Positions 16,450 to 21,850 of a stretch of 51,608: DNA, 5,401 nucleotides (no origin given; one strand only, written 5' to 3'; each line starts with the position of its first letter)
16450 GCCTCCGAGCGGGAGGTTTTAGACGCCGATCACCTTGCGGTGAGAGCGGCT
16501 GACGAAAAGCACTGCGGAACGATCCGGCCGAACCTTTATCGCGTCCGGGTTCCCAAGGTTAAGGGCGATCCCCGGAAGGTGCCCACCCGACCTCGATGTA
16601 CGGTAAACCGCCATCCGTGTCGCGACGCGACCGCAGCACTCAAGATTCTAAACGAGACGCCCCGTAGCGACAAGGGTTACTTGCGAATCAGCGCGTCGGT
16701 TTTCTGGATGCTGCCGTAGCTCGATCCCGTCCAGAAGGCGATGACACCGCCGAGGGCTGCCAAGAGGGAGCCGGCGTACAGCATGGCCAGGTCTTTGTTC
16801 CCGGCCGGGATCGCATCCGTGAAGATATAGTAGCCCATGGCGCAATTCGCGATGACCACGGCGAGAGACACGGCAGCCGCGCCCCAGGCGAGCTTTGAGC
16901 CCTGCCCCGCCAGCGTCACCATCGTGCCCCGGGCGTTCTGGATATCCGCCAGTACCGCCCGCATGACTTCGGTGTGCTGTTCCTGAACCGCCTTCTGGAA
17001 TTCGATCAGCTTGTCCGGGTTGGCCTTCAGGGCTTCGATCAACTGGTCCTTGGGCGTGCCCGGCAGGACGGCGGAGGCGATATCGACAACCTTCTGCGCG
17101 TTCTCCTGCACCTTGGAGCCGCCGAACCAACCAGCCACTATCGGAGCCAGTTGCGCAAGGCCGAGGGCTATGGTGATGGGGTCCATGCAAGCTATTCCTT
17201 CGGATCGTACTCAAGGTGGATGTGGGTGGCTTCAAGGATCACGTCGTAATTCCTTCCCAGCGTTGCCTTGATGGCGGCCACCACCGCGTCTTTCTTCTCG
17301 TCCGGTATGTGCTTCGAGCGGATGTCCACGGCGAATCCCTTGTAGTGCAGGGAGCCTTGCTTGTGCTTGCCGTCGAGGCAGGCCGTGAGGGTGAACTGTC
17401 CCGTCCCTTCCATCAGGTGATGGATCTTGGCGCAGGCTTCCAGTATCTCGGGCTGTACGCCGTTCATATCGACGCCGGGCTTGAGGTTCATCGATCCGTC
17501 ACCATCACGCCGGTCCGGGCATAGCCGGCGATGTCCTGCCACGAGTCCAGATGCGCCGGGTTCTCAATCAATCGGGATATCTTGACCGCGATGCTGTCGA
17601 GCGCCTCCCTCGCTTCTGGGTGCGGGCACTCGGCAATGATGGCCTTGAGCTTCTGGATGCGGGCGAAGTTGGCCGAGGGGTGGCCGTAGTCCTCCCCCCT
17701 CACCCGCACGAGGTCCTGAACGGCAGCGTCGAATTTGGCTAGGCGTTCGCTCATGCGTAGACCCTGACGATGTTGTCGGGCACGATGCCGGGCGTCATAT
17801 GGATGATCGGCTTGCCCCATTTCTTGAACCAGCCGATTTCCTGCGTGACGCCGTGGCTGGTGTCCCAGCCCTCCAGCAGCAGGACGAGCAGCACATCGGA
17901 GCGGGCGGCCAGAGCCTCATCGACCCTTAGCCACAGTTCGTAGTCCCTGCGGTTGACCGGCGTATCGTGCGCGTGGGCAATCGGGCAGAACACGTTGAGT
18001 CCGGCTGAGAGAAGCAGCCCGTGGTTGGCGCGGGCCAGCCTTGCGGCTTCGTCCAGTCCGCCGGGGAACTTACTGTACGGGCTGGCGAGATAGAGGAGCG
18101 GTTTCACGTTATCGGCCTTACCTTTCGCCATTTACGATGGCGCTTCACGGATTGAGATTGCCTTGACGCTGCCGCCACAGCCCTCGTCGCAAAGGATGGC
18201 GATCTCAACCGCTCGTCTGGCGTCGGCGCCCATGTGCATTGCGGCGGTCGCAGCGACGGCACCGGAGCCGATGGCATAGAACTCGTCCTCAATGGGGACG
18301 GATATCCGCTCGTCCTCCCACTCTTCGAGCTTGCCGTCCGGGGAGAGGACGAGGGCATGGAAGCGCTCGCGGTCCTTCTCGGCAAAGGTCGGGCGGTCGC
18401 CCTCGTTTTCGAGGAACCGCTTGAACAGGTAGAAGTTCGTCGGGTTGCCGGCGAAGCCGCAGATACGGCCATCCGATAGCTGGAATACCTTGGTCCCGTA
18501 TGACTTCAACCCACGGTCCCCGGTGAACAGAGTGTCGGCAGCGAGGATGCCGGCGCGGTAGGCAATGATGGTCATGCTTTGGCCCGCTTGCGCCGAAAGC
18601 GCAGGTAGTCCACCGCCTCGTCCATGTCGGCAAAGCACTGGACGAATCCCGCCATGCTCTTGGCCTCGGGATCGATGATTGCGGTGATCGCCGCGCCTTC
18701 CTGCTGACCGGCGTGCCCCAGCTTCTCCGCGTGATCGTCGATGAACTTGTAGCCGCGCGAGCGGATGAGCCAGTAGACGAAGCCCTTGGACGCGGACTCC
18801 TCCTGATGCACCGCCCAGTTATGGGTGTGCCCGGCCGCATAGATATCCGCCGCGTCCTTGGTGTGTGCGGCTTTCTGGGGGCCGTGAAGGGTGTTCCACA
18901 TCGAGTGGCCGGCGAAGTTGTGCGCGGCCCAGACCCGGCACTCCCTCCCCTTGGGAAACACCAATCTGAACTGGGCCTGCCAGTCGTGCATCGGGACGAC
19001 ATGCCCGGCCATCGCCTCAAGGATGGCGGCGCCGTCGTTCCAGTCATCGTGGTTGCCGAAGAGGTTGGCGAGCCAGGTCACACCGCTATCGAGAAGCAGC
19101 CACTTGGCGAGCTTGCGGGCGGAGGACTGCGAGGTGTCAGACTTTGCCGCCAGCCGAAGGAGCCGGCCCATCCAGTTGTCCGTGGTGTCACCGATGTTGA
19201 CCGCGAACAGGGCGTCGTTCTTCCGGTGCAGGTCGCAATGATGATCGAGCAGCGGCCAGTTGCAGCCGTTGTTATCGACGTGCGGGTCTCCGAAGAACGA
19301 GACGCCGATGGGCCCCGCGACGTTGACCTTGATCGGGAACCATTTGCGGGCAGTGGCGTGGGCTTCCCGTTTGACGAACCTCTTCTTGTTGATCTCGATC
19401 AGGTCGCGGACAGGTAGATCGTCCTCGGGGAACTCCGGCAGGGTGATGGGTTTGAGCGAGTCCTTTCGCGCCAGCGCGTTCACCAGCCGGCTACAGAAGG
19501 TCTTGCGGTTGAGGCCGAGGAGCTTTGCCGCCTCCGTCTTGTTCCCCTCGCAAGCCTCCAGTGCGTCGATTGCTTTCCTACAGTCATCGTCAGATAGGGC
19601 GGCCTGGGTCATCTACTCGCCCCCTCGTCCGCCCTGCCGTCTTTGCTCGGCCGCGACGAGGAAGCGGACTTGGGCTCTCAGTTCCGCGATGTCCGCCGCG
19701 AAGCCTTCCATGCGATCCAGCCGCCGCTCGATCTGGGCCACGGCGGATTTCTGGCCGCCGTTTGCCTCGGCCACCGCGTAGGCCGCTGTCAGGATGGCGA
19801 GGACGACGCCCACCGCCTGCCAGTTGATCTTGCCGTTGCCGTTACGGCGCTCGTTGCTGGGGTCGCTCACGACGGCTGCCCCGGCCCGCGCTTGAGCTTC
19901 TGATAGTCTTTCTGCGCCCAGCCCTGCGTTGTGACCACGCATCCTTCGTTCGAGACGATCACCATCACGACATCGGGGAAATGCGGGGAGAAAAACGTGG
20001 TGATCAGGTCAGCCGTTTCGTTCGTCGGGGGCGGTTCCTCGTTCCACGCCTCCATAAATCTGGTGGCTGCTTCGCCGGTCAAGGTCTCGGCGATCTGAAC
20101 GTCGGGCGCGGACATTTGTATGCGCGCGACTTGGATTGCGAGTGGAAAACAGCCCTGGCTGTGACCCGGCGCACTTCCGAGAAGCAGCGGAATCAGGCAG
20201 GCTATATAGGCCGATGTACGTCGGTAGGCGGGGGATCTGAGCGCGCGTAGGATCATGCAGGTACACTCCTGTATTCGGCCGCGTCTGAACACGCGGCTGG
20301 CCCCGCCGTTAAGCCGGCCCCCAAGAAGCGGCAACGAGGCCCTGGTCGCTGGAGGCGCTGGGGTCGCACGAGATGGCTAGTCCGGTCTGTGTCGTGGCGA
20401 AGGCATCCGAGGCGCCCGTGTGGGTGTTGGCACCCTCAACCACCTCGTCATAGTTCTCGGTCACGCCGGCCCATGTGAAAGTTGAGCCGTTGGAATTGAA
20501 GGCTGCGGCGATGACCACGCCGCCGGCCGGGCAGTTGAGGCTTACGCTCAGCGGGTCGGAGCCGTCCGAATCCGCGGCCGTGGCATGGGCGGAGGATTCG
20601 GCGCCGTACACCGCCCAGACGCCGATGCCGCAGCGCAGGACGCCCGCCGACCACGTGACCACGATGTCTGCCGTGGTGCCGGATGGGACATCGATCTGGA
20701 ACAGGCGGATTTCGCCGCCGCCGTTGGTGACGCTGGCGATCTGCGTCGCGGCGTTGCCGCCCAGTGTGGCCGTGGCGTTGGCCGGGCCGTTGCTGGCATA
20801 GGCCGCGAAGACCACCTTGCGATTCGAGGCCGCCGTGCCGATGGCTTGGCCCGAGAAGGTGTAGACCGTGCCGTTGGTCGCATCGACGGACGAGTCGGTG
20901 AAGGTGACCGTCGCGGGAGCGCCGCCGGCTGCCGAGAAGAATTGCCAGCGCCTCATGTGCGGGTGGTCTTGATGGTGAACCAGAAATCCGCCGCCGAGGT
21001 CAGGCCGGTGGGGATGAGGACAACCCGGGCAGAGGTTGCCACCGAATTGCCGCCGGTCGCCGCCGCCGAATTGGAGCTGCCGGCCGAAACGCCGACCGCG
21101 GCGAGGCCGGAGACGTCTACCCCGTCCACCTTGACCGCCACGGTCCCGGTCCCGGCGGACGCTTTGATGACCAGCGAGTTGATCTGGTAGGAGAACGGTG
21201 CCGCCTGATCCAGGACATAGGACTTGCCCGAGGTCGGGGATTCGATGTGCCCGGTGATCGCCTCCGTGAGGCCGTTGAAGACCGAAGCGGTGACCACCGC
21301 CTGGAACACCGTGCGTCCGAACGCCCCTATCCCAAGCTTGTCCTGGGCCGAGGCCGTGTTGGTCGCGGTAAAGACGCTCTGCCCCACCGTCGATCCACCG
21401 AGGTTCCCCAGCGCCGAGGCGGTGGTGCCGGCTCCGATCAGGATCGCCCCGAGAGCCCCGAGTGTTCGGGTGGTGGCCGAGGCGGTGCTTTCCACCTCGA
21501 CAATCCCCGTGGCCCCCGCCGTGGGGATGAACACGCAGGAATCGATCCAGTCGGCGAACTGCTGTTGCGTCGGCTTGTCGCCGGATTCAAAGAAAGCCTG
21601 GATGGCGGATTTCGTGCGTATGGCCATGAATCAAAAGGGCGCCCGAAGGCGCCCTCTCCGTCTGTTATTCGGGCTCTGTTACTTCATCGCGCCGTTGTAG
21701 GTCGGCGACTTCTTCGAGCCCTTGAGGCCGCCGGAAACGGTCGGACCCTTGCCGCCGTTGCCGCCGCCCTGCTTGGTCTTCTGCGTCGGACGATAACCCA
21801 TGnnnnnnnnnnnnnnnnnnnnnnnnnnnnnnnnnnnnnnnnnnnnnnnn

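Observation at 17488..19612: Four-gene enzyme block (HTH-phosphoesterase, HslV-like peptidase, DUF1937-like, DUF6378-like) between tail and lysis genes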

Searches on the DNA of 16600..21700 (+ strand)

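Call 6: search_dna_similar(query=window:16600-21700:+, collection=phages, mode=distant, max_rows=20)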
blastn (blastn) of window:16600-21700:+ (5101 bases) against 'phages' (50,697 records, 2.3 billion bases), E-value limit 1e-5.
No match.

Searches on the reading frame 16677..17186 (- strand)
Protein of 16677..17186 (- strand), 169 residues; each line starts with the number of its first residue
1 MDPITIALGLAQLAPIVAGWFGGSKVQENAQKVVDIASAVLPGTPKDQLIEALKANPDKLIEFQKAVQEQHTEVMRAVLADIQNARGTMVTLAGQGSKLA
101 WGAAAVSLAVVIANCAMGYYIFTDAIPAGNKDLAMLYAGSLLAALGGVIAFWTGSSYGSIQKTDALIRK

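Call 3: search_protein_families(library=pfam, proteins=[window:16677-17186:-], max_evalue=0.01)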
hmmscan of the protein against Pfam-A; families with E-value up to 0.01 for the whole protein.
window:16677-17186:- (169 aa): 0 families

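Call 4: search_protein_families(library=phrogs, proteins=[window:16677-17186:-], max_evalue=0.001)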
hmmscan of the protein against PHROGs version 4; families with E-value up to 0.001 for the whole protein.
window:16677-17186:- (169 aa): 2 families
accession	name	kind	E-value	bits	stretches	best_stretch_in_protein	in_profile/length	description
phrog_1544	-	unknown function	1.3e-23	84.7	1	1-165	1-191/200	-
phrog_38564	-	unknown function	0.00092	20.4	0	119-154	28-63/75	-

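Call 96: search_protein_families(library=padloc, proteins=[window:16677-17186:-], max_evalue=0.01)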
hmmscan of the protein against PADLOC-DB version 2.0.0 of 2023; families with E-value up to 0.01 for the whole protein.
window:16677-17186:- (169 aa): 0 families

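Call 97: search_protein_families(library=ncbifam, proteins=[window:16677-17186:-], max_evalue=0.01)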
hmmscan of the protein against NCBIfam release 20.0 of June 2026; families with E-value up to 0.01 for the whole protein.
window:16677-17186:- (169 aa): 1 family
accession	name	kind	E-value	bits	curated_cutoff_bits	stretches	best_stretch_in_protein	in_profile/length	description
TIGR03142.1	cytochro_ccmI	equivalog_domain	0.0037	17.6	29.3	1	7-120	8-111/118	c-type cytochrome biogenesis protein CcmI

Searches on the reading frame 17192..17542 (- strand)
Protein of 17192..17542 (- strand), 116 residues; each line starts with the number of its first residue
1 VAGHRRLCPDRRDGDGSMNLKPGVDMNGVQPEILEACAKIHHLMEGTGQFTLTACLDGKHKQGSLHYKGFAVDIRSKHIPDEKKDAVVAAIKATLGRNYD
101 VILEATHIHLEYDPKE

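Call 3: search_protein_families(library=pfam, proteins=[window:17192-17542:-], max_evalue=0.01)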
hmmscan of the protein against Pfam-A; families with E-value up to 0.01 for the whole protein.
window:17192-17542:- (116 aa): 1 family
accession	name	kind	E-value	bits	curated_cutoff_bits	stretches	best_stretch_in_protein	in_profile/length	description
PF01085.23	HH_signal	-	0.002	18.3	22.1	1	57-109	108-159/161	Hedgehog amino-terminal signalling domain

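Call 4: search_protein_families(library=phrogs, proteins=[window:17192-17542:-], max_evalue=0.001)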
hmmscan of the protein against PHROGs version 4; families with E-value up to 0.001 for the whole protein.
window:17192-17542:- (116 aa): 0 families

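Call 96: search_protein_families(library=padloc, proteins=[window:17192-17491:-], max_evalue=0.01)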
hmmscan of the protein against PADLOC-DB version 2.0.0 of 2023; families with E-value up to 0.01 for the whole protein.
window:17192-17491:- (99 aa): 0 families

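Call 97: search_protein_families(library=ncbifam, proteins=[window:17192-17491:-], max_evalue=0.01)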
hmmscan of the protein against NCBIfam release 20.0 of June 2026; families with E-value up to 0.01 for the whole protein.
window:17192-17491:- (99 aa): 0 families
